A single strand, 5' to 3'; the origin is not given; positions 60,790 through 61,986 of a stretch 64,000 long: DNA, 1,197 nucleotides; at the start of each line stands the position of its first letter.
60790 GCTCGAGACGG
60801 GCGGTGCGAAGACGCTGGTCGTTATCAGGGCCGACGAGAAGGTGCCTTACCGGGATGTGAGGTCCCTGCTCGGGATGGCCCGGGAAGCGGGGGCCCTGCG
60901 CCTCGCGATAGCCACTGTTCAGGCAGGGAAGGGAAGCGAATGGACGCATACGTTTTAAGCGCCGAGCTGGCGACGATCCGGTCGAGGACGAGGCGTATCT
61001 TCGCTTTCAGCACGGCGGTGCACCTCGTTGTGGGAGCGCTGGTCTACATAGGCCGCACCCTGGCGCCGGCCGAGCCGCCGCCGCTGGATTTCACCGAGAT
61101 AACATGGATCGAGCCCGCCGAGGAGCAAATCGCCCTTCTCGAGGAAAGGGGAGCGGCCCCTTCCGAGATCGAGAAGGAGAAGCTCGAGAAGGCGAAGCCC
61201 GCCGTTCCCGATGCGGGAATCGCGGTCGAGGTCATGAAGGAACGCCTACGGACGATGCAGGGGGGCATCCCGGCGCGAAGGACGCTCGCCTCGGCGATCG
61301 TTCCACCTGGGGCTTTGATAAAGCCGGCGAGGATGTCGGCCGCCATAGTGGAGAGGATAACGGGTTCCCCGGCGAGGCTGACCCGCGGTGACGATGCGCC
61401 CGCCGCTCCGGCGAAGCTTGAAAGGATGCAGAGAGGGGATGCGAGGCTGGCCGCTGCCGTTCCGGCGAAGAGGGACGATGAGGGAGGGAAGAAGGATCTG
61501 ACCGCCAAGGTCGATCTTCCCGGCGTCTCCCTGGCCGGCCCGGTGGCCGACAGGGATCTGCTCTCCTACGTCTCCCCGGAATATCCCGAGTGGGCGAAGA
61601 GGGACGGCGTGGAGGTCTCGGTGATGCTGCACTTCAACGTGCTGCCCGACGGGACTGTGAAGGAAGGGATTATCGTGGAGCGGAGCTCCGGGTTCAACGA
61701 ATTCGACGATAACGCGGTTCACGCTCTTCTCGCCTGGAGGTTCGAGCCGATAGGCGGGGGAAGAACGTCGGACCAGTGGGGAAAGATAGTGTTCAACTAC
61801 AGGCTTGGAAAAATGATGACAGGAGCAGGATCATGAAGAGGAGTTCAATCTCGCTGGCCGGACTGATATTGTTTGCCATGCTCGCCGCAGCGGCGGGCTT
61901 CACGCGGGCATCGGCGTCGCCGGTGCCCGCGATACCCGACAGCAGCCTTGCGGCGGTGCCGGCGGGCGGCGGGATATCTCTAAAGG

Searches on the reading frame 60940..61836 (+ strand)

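Call 103: search_protein_families(library=pfam, proteins=[window:60940-61836:+], max_evalue=0.001)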
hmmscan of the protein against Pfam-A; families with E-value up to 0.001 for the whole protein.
window:60940-61836:+ (298 aa): 2 families
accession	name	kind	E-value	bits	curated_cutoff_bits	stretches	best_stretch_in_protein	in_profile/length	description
PF03544.19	TonB_C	-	3.6e-13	50.2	24.6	1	212-289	2-79/79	Gram-negative bacterial TonB protein C-terminal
PF13103.11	TonB_2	-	0.00018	22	22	1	216-264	14-63/85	TonB C terminal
